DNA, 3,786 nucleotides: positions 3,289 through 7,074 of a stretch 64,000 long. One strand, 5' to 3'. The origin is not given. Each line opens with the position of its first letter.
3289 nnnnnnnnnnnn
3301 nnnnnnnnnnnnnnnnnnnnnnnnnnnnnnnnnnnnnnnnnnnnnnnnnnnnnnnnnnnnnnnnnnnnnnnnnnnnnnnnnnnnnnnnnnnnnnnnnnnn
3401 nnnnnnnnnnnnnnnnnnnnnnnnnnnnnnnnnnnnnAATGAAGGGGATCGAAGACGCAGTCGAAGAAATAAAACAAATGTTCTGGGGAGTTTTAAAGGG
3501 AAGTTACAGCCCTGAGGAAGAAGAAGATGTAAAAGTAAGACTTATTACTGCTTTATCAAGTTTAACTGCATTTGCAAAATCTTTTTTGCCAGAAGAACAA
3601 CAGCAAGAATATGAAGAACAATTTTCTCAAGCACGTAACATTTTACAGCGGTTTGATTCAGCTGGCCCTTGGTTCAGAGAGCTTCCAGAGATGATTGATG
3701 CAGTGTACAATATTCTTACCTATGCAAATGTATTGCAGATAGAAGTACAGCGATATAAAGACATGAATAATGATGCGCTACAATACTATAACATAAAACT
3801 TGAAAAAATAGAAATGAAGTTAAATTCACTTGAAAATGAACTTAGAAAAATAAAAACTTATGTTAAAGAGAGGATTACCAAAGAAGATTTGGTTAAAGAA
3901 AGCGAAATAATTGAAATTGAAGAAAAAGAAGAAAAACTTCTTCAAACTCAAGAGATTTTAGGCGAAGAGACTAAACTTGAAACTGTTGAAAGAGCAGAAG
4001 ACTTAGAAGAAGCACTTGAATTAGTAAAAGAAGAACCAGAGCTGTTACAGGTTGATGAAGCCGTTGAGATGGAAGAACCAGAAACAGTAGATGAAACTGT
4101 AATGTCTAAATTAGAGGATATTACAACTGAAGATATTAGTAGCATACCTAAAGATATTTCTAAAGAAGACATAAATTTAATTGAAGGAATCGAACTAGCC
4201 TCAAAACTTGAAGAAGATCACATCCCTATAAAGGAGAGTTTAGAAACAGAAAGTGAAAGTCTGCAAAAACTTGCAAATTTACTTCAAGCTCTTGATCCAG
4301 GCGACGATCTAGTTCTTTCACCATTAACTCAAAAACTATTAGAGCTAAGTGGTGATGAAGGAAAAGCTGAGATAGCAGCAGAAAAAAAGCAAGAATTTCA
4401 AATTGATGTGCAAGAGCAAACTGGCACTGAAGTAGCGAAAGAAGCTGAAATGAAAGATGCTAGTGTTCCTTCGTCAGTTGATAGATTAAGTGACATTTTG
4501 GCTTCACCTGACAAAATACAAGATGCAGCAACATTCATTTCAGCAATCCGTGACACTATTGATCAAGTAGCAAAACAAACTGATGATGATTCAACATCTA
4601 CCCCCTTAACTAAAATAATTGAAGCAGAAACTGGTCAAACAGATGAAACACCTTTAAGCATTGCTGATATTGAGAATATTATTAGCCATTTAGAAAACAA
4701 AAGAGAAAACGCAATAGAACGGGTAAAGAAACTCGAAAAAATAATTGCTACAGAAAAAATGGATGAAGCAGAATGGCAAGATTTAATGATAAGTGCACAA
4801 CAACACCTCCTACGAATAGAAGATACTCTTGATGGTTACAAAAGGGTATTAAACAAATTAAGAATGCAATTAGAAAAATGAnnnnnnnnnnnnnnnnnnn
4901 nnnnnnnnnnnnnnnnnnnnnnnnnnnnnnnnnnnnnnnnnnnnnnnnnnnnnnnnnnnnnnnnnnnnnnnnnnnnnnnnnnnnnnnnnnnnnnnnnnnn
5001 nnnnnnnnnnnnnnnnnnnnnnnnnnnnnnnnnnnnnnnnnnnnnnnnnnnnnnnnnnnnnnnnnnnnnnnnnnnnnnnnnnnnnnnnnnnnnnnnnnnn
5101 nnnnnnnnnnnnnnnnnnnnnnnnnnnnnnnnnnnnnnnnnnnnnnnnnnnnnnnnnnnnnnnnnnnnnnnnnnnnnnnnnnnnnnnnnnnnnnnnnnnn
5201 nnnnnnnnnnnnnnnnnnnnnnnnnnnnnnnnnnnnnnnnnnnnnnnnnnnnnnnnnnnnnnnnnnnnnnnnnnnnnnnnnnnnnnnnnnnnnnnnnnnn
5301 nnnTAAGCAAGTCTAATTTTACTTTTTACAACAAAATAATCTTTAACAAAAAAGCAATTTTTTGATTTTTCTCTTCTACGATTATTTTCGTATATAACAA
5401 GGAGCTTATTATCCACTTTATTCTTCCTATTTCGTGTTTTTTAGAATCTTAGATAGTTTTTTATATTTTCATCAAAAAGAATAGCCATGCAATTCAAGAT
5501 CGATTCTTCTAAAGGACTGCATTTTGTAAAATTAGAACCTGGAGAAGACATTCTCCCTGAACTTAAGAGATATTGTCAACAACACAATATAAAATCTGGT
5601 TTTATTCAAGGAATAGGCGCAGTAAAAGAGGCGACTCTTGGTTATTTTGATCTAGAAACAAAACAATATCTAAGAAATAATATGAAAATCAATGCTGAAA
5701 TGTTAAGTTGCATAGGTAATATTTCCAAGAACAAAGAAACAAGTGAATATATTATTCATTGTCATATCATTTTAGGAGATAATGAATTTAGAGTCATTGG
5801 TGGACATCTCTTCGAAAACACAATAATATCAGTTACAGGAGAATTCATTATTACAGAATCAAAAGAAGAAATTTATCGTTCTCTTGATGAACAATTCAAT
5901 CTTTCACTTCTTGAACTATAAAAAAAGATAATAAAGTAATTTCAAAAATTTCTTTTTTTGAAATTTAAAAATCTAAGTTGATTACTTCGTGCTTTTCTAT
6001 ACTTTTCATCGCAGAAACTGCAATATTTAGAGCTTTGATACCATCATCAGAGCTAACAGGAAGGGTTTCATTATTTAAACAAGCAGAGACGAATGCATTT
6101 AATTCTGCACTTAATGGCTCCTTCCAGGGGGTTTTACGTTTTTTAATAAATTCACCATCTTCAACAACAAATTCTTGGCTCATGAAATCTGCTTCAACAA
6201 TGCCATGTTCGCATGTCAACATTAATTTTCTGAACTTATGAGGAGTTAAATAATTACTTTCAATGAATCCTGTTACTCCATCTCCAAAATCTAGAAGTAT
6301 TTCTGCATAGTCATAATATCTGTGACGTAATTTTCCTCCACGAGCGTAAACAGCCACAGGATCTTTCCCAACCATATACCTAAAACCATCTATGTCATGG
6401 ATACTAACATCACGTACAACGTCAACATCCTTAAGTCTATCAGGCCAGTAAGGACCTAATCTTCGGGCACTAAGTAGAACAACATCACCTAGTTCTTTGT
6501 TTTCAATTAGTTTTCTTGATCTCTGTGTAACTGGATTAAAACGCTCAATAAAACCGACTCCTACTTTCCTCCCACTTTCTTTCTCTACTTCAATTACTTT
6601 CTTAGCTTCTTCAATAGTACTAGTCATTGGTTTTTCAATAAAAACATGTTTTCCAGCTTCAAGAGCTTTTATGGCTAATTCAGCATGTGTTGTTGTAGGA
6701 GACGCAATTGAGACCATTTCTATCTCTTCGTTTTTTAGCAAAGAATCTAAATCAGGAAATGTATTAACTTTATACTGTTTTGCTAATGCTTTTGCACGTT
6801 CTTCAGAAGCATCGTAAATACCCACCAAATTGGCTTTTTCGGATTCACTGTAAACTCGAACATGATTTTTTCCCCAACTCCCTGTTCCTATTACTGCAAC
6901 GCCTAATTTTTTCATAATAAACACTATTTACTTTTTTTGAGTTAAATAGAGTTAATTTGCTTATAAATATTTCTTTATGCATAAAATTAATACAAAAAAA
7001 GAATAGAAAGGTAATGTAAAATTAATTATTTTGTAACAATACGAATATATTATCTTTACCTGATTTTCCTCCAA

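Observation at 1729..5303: Divergent CobO-like ATPase and P-loop-dead CobO-like paralog bracketing two unknown genes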

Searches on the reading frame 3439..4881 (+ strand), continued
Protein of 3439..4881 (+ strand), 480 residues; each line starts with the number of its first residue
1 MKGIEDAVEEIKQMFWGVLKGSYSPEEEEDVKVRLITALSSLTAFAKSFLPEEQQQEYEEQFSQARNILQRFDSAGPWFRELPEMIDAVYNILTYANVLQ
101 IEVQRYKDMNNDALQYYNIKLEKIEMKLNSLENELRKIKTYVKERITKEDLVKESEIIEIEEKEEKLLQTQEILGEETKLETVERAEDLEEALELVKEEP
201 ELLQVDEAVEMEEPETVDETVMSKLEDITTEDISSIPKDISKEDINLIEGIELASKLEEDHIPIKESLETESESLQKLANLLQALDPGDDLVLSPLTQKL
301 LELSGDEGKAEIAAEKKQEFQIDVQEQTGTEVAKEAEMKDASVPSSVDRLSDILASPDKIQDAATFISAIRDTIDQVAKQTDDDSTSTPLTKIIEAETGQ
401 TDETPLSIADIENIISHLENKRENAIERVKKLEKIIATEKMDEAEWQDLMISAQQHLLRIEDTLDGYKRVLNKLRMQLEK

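Call 61: find_encoding_contigs(protein=P0136, flank=6000, max_places=1)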
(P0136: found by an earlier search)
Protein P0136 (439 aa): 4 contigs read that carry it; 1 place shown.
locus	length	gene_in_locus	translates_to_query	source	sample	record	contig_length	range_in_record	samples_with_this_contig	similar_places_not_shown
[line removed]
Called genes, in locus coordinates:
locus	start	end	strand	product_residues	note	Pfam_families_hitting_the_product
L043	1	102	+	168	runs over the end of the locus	-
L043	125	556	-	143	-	-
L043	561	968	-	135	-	-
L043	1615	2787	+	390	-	PF01266:DAO (faint), PF01494:FAD_binding_3, PF04820:Trp_halogenase (faint), PF07992:Pyr_redox_2 (weak), PF13450:NAD_binding_8 (faint)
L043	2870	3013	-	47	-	-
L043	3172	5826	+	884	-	PF03104:DNA_pol_B_exo1, PF00136:DNA_pol_B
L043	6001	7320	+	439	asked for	-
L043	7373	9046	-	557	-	PF00025:Arf, PF00071:Ras, PF08477:Roc, PF12770:CHAT, PF01364:Peptidase_C25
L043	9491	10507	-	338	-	PF01170:UPF0020, PF05175:MTS, PF09445:Methyltransf_15 (weak), PF13649:Methyltransf_25 (faint), PF13847:Methyltransf_31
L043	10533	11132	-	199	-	-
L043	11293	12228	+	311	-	PF04055:Radical_SAM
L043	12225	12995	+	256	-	PF21948:LplA-B_cat, PF03099:BPL_LplA_LipB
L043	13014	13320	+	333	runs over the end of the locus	PF04055:Radical_SAM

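Call 66: find_related_loci(query=A9, collection=metagenome_contigs, flank=7000)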
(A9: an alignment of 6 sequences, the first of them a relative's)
Query A9 (453 aa) in metagenome_contigs; peptide patterns used: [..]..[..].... (x = any residue, [..] = any of these).
14 stretches matched a pattern; 2 encode a relative of the query (tblastn E <= 1e-3); 2 distinct loci.
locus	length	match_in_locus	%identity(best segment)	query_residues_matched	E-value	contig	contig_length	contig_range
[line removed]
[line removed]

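Call 85: find_encoding_contigs(protein=P0133, flank=6000, max_places=1)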
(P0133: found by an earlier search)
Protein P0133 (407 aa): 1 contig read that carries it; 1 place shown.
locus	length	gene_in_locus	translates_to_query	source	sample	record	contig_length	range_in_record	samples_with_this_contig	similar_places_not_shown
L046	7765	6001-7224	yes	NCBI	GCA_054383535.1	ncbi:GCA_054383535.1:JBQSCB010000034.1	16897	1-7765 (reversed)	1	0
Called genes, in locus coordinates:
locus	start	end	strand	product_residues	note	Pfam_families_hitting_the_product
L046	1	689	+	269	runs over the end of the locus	PF01925:TauE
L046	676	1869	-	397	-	PF09822:ABC_transp_aux, PF23355:IFT52_GIFT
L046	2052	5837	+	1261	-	PF03104:DNA_pol_B_exo1, PF13482:RNase_H_2 (weak), PF00136:DNA_pol_B, PF14890:Intein_splicing, PF14528:LAGLIDADG_3 (weak), PF00136:DNA_pol_B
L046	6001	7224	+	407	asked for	-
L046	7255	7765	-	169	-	PF01428:zf-AN1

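Call 86: find_encoding_contigs(protein=P0123, flank=6000, max_places=1)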
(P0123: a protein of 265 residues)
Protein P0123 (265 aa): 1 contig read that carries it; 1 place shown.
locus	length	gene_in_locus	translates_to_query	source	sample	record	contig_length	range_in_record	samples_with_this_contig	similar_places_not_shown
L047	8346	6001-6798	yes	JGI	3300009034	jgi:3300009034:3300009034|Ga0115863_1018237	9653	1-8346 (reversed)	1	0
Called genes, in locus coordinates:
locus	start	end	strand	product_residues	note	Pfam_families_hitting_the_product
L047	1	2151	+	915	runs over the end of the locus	PF13482:RNase_H_2 (faint), PF03104:DNA_pol_B_exo1, PF00136:DNA_pol_B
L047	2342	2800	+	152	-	PF06094:GGACT, PF13772:AIG2_2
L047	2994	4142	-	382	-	PF07690:MFS_1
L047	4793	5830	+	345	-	-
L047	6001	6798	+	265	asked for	-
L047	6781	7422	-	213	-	-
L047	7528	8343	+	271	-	PF00142:Fer4_NifH (faint), PF01656:CbiA, PF10609:ParA (faint), PF13614:AAA_31 (faint)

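Call 89: fold_search(model_id=the predicted structure, library=pdb)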
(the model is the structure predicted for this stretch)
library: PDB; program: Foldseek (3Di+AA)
matches with E <= 10: 261; with E <= 0.001: 0
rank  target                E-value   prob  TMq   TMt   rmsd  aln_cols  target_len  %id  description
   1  8dz8_A                3.6e-01  0.97  0.16  0.67   4.0       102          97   20  Neoleukin 4, a de novo designed IL-4 mimetic (released 2023-03-29)
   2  8dz8_F                7.0e-01  0.85  0.16  0.62   3.9       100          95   18  Neoleukin 4, a de novo designed IL-4 mimetic (released 2023-03-29)
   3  8dz8_H                7.8e-01  0.75  0.15  0.59   4.4       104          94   14  Neoleukin 4, a de novo designed IL-4 mimetic (released 2023-03-29)
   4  2l6h_MODEL_1_A        7.8e-01  0.41  0.15  0.35   6.5       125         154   17  Fat domain of focal adhesion kinase tethered to LD4 motif of paxillin via GGS linker (released 2012-05-30)
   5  8dz8_E                8.2e-01  0.85  0.16  0.63   3.9       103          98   17  Neoleukin 4, a de novo designed IL-4 mimetic (released 2023-03-29)
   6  1orj_C                8.2e-01  0.66  0.15  0.51   5.1        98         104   13  FLAGELLAR EXPORT CHAPERONE (released 2003-09-16)
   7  8dz8_B                9.2e-01  0.47  0.14  0.48   4.7        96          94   17  Neoleukin 4, a de novo designed IL-4 mimetic (released 2023-03-29)
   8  5nfd_A                9.7e-01  0.96  0.13  0.71   2.8        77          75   25  Antiparallel monomeric coiled coil of Kif21A (released 2018-05-02)
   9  1orj_A                9.7e-01  0.47  0.14  0.42   6.4       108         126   17  FLAGELLAR EXPORT CHAPERONE (released 2003-09-16)
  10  7wff_g                1.0e+00  0.41  0.13  0.40   6.6       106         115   16  Subcomplexes B,M and L in the Cylic electron transfer supercomplex NDH-PSI from Arabidopsis (released 2022-03-16)
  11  4fi5                  1.1e+00  0.99  0.14  0.85   1.7        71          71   18  Crystal structure of the N-terminal domain of Hantaan virus strain 76-118 nucleoprotein (released 2012-06-20)
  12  2l7a_MODEL_1_A        1.1e+00  0.77  0.17  0.49   4.3       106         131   13  Solution Structure of the R3 Domain of Talin (released 2011-12-21)
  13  6dg6_A                1.1e+00  0.69  0.15  0.57   3.6        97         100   21  Structure of a de novo designed Interleukin-2/Interleukin-15 mimetic (released 2019-01-16)
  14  5w93_A                1.1e+00  0.57  0.16  0.45   5.0       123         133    9  p130Cas complex with paxillin LD1 (released 2017-09-06)
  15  3jbi_V                1.1e+00  0.51  0.14  0.43   7.2       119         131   10  MDFF model of the vinculin tail domain bound to F-actin (released 2015-11-04)
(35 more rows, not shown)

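Call 91: search_solved_structures(query=L041:3038-5773:+, max_evalue=1e-10)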
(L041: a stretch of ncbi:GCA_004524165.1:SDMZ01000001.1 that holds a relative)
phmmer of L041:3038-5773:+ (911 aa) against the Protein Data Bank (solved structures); distinct sequences matched with E-value up to 1e-10: 66 (the best 60 are shown).
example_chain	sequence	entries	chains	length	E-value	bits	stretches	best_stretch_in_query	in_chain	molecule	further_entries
1s5j_A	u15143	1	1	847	1.4e-205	688.4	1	76-909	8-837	DNA polymerase I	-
1wns_A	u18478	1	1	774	1.4e-44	155.7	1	263-885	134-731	DNA POLYMERASE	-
1wn7_A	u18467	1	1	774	2e-44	155.2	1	263-885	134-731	Family B DNA Polymerase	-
5vu5_A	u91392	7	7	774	2.5e-44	154.8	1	348-886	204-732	DNA polymerase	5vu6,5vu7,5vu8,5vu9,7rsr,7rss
5mdn_A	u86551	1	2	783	8e-44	153.2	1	320-871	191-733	DNA polymerase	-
4k8z_A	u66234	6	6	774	1.2e-43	152.6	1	348-886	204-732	DNA polymerase | DNA polymerase,DNA polymerase,DNA polymerase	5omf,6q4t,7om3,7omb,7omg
8s84_A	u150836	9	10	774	3.7e-43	151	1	348-859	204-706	DNA polymerase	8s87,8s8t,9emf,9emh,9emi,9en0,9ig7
7tqw_A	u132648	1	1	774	4.3e-43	150.7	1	263-885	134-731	DNA polymerase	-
3a2f_A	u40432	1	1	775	2.9e-42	148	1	333-893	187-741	DNA polymerase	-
7rsu_A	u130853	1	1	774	3.5e-42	147.7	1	348-886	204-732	DNA polymerase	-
6wya_A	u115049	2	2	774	8.2e-42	146.5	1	263-885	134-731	DNA polymerase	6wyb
4flt_A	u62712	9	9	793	9.5e-42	146.3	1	289-893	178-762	DNA polymerase 1 | Pyrococcus abyssi B family DNA polymerase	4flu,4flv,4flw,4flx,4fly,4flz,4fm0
1tgo_A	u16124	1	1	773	1.2e-41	146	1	263-885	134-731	PROTEIN (THERMOSTABLE B DNA POLYMERASE)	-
2jgu_A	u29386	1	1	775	1.4e-41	145.7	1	346-893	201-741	DNA POLYMERASE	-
9oau_A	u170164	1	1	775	3.1e-41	144.6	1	348-892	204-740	7-47, TNA polymerase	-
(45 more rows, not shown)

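Call 103: find_encoding_contigs(protein=P0119, flank=6000, max_places=1)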
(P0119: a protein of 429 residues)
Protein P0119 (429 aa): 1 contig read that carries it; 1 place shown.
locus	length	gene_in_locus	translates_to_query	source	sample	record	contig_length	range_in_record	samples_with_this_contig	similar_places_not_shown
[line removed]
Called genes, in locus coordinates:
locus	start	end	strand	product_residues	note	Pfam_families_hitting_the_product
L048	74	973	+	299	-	PF01513:NAD_kinase, PF20143:NAD_kinase_C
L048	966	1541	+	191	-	PF17146:PIN_6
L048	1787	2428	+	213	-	-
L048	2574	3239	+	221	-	PF00687:Ribosomal_L1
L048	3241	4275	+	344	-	PF00466:Ribosomal_L10, PF17777:RL10P_insert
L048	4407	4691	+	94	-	-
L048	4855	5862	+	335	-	-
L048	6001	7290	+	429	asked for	-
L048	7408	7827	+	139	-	PF03479:PCC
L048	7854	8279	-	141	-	PF09845:OapC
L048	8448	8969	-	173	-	PF00252:Ribosomal_L16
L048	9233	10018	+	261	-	PF13240:Zn_Ribbon_1 (weak), PF13248:Zn_ribbon_3 (weak)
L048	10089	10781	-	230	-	PF01022:HTH_5, PF03965:Penicillinase_R (faint), PF12840:HTH_20, PF24266:HTH_HVO_0163_N, PF01978:TrmB (faint), PF01047:MarR (faint), PF12802:MarR_2 (faint), PF13412:HTH_24 (weak), +1 more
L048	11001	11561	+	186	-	-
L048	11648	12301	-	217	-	-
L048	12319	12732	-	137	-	PF12678:zf-rbx1 (faint), PF14446:Prok-RING_1 (faint), PF13639:zf-RING_2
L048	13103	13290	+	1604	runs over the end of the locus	-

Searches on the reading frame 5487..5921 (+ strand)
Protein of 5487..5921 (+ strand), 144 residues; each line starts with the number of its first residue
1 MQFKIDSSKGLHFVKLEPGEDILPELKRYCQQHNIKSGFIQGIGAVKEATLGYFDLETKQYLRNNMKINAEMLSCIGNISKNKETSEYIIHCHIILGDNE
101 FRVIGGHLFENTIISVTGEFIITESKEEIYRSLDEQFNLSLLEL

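Call 3: search_protein_families(library=pfam, proteins=[window:5487-5921:+], max_evalue=1)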
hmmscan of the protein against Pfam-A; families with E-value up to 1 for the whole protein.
window:5487-5921:+ (144 aa): 1 family
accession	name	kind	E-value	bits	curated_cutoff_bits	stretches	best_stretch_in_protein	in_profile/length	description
PF03479.20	PCC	-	1.8e-32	112.6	25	1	12-125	3-115/117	Plants and Prokaryotes Conserved (PCC) domain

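Call 4: search_protein_families(library=ncbifam, proteins=[window:5487-5921:+], max_evalue=1)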
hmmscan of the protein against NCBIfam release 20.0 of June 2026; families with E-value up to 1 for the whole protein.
window:5487-5921:+ (144 aa): 2 families
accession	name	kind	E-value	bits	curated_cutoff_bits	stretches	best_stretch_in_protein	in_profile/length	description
NF000061.1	linco_LnuP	exception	0.027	14.6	300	1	67-112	50-95/166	lincosamide nucleotidyltransferase Lnu(P)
NF008671.0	PRK11675.1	equivalog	0.075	13.5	62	1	2-37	41-76/95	LexA regulated protein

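Call 30: search_protein_families(library=padloc, proteins=[window:5487-5921:+], max_evalue=0.1)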
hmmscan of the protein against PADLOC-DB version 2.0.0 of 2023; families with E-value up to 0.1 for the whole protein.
window:5487-5921:+ (144 aa): 0 families

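Call 31: search_protein_families(library=phrogs, proteins=[window:5487-5921:+], max_evalue=0.1)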
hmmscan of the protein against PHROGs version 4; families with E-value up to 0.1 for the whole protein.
window:5487-5921:+ (144 aa): 0 families

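Call 100: search_solved_structures(query=window:5487-5921:+, max_evalue=0.001)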
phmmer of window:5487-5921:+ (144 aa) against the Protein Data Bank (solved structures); distinct sequences matched with E-value up to 0.001: 7.
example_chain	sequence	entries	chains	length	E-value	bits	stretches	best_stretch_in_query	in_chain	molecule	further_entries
2h6l_A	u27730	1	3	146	5.8e-19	71.5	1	3-141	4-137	Hypothetical protein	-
2dt4_A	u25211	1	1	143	2.6e-18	69.4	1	13-141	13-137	Hypothetical protein PH0802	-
3htn_A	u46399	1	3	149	9.3e-17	64.4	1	12-141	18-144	Putative DNA binding protein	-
3hwu_A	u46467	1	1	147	1.5e-11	47.5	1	13-142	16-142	Putative DNA-binding protein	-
2p6y_A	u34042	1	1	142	1.1e-05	28.5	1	14-126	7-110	Hypothetical protein VCA0587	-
2hx0_A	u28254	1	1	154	0.00034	23.7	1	11-124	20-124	Putative DNA-binding protein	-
2nmu_A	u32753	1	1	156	0.00035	23.6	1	11-124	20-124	Putative DNA-binding protein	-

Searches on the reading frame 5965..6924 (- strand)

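Call 3: search_protein_families(library=pfam, proteins=[window:5965-6924:-], max_evalue=1)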
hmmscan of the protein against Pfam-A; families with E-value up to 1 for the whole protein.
window:5965-6924:- (319 aa): 12 families
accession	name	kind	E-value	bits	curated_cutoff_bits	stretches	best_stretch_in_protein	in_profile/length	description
PF01408.29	GFO_IDH_MocA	-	2e-37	129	24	1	8-125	2-120/120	Oxidoreductase family, NAD-binding Rossmann fold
PF22725.1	GFO_IDH_MocA_C3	-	3.3e-15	56.6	27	1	134-243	2-123/124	GFO/IDH/MocA C-terminal domain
PF02894.22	GFO_IDH_MocA_C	-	8.5e-10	39.2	22.9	1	137-316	1-217/218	Oxidoreductase family, C-terminal alpha/beta domain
PF01488.26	Shikimate_DH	-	2e-05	25.1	24.3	1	6-86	12-96/138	Shikimate / quinate 5-dehydrogenase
PF03807.23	F420_oxidored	-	0.00025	22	21.6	1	9-84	2-76/94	NADP oxidoreductase coenzyme F420-dependent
PF03447.22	NAD_binding_3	-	0.00033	21.8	24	1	27-120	15-112/116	Homoserine dehydrogenase, NAD binding domain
PF01118.30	Semialdhyde_dh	-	0.00094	20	26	1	9-95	2-94/121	Semialdehyde dehydrogenase, NAD binding domain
PF07991.19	KARI_N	-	0.0012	18.9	20.6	1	4-83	2-76/165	Acetohydroxy acid isomeroreductase, NADPH-binding domain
PF24024.1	DUF7336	-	0.0054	17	25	1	25-71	9-44/60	Domain of unknown function (DUF7336)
PF03435.24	Sacchrp_dh_NADP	-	0.0085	16.9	25.1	1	9-95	1-96/129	Saccharopine dehydrogenase NADP binding domain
PF01113.26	DapB_N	-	0.056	14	25.6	1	9-92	3-92/124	Dihydrodipicolinate reductase, N-terminus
PF03446.21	NAD_binding_2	-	0.22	12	21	1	9-116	2-109/161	NAD binding domain of 6-phosphogluconate dehydrogenase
